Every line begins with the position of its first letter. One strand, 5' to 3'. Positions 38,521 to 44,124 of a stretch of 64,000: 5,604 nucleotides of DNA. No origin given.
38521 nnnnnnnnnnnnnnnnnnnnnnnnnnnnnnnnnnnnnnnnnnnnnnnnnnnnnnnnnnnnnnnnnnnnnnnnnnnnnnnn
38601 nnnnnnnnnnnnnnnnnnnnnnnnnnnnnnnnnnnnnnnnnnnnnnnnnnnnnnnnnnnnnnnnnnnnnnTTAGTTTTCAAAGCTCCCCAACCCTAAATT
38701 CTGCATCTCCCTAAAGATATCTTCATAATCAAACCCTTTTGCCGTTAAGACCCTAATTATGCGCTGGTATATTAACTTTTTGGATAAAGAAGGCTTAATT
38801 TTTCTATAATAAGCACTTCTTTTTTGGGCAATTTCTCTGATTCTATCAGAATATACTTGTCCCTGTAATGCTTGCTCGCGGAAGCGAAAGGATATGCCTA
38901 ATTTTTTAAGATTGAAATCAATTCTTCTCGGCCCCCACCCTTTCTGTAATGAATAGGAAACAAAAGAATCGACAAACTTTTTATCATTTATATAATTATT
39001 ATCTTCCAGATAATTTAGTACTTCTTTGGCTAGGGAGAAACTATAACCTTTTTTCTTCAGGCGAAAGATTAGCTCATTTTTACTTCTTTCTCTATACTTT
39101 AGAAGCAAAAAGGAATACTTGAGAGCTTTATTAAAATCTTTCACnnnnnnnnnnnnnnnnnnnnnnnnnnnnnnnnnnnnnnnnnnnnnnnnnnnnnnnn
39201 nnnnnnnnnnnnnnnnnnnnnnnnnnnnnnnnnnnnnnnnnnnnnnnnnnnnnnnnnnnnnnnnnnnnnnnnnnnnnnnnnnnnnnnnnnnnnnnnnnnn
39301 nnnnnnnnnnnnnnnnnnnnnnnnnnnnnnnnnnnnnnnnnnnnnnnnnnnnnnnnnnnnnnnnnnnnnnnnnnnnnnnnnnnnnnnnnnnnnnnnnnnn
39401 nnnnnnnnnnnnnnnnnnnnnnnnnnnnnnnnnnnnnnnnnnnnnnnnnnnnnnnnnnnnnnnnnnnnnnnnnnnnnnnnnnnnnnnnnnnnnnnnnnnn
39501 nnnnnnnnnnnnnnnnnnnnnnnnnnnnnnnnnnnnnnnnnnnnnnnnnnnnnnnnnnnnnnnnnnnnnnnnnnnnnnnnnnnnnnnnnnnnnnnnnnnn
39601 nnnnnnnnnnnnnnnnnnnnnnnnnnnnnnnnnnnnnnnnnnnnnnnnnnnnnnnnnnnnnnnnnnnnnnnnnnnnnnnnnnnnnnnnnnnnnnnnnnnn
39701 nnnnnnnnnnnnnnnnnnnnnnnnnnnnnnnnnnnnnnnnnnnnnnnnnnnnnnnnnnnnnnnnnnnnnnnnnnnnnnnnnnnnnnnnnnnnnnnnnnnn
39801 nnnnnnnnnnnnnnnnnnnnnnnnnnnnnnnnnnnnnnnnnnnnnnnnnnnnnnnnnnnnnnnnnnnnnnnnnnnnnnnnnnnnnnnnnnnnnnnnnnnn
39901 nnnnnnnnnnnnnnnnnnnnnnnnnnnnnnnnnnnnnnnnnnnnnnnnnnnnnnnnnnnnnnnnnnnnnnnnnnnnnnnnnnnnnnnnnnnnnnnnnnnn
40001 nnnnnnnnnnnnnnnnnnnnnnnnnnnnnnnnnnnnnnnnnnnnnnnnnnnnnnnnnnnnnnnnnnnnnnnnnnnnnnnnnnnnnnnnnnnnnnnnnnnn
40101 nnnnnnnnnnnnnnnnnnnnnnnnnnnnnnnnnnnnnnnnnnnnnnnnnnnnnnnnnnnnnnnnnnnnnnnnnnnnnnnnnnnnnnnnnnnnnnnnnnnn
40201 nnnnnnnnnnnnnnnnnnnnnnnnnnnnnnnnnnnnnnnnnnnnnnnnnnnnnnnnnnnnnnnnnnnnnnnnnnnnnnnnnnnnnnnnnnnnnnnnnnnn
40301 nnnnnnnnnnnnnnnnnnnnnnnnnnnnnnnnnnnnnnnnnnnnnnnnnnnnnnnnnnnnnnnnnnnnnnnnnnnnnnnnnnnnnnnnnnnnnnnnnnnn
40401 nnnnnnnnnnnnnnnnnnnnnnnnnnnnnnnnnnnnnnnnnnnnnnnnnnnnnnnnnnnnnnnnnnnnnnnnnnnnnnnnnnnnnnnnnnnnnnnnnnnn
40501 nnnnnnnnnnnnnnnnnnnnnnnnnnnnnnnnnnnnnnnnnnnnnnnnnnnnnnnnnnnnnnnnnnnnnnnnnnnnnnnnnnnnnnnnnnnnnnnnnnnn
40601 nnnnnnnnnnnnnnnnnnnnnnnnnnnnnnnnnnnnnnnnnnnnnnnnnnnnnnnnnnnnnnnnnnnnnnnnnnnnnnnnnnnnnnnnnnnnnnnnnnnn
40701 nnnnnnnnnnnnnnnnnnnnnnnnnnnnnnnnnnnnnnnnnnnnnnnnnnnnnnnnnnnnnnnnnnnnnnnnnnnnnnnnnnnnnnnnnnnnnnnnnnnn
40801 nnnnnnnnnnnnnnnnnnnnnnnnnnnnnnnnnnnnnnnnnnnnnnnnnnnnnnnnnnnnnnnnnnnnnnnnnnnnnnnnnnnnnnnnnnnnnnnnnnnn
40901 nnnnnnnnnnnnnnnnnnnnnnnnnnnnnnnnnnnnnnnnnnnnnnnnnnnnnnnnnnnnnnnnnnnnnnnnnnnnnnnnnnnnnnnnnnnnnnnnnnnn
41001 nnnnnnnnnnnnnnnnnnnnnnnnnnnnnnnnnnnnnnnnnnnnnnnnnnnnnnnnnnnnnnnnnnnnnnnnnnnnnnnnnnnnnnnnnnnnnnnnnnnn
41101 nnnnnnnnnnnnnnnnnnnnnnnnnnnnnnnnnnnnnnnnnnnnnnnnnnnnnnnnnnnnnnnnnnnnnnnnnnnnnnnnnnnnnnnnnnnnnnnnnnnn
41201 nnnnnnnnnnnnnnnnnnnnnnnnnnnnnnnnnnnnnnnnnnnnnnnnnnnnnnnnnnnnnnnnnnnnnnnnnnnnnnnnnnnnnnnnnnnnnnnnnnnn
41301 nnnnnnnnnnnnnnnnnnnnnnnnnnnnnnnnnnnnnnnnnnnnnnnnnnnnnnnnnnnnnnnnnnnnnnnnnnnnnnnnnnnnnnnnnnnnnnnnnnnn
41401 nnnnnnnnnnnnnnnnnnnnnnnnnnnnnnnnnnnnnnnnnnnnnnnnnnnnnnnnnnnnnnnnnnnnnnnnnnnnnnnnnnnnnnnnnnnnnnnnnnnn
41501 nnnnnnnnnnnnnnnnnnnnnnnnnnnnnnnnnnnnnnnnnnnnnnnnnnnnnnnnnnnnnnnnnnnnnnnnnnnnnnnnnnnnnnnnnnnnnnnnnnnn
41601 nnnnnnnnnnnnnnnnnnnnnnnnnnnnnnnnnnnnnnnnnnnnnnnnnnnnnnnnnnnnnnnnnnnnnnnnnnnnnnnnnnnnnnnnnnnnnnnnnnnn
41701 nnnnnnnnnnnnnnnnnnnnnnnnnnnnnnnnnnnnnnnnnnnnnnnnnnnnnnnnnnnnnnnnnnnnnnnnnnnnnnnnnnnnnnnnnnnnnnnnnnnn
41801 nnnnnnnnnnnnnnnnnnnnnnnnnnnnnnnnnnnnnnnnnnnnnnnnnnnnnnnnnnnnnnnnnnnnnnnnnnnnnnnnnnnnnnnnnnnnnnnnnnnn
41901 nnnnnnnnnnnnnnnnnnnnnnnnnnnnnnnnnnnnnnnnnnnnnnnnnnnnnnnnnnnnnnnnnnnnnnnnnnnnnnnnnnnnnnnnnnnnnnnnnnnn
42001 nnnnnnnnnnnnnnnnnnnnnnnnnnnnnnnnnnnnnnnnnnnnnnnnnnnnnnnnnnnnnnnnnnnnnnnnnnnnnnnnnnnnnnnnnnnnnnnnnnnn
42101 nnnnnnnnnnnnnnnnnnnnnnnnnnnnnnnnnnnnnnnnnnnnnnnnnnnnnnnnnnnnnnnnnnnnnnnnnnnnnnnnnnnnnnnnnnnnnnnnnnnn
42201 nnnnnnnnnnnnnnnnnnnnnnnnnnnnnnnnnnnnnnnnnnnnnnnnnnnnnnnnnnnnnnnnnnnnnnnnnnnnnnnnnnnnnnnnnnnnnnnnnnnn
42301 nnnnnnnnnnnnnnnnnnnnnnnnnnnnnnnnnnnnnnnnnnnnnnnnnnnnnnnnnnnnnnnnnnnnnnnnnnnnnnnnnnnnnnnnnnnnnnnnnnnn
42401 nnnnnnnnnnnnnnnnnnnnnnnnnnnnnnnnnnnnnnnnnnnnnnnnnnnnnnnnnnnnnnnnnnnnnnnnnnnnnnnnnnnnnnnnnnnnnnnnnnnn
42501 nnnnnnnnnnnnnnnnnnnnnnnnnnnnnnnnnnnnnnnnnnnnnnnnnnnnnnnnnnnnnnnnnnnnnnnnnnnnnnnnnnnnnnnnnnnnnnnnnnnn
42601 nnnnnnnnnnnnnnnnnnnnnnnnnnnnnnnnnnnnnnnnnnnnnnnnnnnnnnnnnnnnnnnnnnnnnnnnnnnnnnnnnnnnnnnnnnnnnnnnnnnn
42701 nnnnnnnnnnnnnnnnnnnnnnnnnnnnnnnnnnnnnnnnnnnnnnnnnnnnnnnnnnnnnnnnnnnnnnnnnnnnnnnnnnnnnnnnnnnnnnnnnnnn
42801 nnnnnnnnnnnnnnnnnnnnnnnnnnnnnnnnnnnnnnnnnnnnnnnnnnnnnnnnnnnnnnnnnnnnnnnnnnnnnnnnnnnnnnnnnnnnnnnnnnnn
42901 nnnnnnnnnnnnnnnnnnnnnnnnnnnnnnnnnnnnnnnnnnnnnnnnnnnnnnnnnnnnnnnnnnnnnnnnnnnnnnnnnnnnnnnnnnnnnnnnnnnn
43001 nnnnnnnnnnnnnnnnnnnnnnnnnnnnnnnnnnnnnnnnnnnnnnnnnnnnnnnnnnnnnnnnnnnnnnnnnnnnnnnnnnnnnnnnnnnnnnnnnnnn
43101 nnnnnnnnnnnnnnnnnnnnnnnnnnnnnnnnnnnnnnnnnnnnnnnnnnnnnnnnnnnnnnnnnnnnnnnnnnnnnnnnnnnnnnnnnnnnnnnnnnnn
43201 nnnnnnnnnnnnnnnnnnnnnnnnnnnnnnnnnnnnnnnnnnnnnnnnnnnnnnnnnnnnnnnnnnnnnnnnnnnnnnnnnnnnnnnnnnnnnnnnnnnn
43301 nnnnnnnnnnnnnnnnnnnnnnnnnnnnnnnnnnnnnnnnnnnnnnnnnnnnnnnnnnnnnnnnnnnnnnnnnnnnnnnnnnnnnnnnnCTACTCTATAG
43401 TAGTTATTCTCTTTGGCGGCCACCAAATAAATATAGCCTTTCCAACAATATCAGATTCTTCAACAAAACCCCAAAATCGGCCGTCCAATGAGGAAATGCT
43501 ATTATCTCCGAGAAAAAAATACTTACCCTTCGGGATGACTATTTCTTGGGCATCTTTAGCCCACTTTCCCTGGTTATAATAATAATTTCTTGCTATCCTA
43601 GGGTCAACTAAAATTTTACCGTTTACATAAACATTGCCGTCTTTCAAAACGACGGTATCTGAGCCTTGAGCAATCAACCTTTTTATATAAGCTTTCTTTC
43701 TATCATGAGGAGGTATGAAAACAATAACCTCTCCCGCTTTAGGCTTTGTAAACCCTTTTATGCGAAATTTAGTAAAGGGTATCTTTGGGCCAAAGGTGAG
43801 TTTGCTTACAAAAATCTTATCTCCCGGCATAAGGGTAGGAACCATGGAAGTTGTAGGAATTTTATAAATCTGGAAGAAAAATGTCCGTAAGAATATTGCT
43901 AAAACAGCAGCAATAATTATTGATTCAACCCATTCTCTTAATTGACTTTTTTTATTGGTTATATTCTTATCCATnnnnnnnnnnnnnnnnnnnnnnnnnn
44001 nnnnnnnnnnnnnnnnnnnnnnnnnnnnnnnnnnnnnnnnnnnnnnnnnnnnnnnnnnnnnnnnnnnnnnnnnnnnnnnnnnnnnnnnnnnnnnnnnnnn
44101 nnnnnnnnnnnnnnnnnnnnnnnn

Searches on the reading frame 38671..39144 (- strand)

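Call 92: search_protein_families(library=pfam, proteins=[window:38671-39144:-], max_evalue=0.01)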
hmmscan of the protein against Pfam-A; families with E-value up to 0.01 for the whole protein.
window:38671-39144:- (157 aa): 4 families
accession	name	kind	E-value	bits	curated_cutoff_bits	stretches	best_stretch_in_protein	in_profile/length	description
PF21982.2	RecX_HTH1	-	7e-08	32.8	26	1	10-46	4-40/40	RecX, first three-helix domain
PF02631.22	RecX_HTH2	-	2.5e-07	31.2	26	1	53-93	1-42/42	RecX, second three-helix domain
PF21981.2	RecX_HTH3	-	4.4e-06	27.2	26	1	100-145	5-46/48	RecX, third three-helix domain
PF09840.14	DUF2067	-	0.0002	21.5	24.9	1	75-155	89-168/187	Uncharacterized protein conserved in archaea (DUF2067)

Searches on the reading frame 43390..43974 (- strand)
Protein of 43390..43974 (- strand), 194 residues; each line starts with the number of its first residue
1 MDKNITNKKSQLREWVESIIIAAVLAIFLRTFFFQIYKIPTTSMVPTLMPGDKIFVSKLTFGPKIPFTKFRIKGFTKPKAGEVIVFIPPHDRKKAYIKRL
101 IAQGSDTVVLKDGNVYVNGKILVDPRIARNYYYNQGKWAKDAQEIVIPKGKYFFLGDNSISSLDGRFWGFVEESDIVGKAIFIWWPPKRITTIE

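Call 92: search_protein_families(library=pfam, proteins=[window:43390-43974:-], max_evalue=0.01)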
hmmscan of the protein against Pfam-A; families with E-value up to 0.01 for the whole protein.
window:43390-43974:- (194 aa): 1 family
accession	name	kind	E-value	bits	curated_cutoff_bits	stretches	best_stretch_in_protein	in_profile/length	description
PF10502.14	Peptidase_S26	-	7.6e-47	159.8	22.9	1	12-185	1-168/168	Signal peptidase, peptidase S26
